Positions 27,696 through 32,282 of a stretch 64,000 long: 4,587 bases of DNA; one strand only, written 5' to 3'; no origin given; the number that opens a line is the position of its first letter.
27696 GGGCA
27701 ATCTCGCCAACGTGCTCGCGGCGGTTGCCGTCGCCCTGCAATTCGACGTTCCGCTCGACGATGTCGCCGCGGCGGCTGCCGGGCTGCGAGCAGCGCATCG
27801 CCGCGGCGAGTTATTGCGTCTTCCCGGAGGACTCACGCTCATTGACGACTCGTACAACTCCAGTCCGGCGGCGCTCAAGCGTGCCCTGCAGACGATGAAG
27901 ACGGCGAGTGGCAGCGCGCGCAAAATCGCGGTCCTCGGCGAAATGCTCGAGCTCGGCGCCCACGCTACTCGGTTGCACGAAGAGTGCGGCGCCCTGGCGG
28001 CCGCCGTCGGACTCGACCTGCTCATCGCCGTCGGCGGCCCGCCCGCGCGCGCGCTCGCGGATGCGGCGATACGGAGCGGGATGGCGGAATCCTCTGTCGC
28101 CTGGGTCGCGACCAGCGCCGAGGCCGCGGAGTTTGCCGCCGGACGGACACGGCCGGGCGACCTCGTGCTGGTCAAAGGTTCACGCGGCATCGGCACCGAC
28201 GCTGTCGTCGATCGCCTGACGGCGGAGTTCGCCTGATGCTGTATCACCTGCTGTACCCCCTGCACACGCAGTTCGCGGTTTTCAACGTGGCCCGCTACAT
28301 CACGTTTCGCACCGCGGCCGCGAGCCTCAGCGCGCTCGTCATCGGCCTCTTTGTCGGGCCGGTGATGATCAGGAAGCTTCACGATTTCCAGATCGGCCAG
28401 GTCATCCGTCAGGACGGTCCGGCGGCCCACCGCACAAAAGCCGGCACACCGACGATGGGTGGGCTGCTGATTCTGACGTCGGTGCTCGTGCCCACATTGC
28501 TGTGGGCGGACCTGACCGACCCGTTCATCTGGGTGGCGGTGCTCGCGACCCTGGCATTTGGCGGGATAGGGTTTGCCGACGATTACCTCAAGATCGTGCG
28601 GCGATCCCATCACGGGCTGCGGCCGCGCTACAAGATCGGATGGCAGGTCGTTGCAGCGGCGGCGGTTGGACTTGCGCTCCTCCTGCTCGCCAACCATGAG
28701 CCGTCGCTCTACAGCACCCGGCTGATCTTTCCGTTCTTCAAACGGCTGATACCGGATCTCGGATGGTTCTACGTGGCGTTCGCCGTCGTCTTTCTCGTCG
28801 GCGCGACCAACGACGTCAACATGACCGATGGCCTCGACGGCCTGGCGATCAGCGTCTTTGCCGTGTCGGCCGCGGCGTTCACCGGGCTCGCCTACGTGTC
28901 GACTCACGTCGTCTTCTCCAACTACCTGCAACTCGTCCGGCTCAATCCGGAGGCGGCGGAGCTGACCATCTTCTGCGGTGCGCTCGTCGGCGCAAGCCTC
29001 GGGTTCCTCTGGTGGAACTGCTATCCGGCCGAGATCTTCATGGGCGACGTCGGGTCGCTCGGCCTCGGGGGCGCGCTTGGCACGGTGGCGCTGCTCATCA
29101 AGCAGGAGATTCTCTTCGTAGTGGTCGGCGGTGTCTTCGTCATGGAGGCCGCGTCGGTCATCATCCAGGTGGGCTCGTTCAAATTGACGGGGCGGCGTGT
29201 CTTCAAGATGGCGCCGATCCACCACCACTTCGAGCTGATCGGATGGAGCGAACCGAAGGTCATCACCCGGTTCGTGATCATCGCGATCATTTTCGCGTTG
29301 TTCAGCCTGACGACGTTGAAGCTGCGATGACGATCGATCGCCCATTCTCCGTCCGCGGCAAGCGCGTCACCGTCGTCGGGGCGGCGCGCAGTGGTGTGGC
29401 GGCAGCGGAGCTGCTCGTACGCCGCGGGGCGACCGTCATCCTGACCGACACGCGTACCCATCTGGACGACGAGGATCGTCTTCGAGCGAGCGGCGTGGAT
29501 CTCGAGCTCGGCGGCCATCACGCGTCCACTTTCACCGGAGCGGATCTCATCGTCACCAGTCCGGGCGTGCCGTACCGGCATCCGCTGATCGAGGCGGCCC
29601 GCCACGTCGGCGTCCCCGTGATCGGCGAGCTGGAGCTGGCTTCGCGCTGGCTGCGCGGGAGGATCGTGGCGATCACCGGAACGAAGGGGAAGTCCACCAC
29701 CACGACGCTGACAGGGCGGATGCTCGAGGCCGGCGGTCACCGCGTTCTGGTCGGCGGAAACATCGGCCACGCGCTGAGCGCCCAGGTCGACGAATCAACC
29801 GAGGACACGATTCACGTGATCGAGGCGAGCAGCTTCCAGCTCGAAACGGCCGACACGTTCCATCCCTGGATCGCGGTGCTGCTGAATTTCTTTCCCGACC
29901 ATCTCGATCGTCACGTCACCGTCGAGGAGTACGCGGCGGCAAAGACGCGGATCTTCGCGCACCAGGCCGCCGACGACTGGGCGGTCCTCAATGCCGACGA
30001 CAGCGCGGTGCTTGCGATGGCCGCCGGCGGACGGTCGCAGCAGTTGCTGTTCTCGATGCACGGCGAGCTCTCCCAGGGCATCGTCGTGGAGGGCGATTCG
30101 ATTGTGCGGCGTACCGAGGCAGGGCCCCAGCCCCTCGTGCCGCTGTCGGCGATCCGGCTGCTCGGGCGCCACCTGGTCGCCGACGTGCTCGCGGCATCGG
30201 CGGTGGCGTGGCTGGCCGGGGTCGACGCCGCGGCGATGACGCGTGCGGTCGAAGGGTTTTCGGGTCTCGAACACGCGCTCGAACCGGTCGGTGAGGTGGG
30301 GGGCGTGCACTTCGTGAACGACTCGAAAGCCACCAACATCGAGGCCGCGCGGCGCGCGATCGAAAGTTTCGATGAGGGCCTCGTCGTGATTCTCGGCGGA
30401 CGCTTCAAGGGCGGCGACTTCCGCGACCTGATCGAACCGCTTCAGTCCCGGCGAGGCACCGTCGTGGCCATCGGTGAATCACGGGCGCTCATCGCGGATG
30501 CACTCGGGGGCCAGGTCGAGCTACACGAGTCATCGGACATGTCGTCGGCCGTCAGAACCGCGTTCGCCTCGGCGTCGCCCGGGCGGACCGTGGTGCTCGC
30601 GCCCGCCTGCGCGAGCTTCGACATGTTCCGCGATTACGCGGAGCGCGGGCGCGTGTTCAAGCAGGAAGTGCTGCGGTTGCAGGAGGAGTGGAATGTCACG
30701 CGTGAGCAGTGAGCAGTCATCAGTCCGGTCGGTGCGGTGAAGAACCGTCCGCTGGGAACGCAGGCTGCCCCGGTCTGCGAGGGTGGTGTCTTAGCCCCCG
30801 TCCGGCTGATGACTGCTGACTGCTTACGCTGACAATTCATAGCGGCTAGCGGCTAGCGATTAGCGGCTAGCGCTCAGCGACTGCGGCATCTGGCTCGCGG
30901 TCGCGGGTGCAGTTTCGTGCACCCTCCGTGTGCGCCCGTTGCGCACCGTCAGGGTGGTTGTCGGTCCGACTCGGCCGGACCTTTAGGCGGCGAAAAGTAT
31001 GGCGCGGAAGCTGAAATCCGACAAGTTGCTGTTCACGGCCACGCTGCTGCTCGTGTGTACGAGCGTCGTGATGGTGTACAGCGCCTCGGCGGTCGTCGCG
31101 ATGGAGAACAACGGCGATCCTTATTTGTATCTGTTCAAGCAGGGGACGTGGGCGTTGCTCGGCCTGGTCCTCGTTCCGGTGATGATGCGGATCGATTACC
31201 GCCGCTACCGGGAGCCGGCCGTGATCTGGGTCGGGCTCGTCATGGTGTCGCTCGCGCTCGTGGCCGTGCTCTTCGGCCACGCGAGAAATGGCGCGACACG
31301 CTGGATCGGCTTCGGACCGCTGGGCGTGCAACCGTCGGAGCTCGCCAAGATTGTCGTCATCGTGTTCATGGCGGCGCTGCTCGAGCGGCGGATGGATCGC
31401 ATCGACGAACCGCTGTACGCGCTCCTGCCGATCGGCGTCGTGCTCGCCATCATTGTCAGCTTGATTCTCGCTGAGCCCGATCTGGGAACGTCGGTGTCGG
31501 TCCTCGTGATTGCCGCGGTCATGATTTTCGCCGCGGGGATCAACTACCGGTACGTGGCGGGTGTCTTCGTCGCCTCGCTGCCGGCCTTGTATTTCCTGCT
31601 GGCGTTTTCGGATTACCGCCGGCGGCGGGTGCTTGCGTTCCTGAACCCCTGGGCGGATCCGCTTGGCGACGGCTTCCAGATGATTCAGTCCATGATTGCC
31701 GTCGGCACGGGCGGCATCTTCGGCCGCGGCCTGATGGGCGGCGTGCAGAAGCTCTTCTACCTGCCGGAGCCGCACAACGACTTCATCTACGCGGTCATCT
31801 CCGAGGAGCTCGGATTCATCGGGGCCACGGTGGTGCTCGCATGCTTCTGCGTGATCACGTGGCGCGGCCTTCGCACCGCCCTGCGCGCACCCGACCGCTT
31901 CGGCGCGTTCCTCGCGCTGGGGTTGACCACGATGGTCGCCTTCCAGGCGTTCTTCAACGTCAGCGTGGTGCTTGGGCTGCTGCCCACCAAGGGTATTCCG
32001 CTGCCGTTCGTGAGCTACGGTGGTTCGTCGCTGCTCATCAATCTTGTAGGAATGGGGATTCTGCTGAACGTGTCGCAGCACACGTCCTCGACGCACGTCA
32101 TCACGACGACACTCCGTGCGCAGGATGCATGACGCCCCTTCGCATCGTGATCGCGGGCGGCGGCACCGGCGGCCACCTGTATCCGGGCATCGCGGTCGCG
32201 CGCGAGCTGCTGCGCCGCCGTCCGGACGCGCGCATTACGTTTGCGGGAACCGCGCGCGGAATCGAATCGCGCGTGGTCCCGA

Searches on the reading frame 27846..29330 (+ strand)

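Call 82: search_protein_families(library=pfam, proteins=[window:27846-29330:+], max_evalue=0.00001)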
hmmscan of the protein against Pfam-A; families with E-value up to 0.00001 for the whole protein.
window:27846-29330:+ (494 aa): 2 families
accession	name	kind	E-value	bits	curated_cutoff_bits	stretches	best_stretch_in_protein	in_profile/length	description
PF00953.26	Glycos_transf_4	-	1.4e-33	116.6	27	1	229-417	2-158/160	Glycosyl transferase family 4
PF10555.14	MraY_sig1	-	4.3e-06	26.4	20.1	0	198-210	1-13/13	Phospho-N-acetylmuramoyl-pentapeptide-transferase signature 1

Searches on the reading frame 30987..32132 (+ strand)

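Call 82: search_protein_families(library=pfam, proteins=[window:30987-32132:+], max_evalue=0.00001)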
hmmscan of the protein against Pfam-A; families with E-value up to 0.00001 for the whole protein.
window:30987-32132:+ (381 aa): 1 family
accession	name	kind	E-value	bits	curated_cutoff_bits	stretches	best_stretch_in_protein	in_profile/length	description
PF01098.24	FTSW_RODA_SPOVE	-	1.5e-114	383.2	26.4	1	14-367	3-355/356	Cell cycle protein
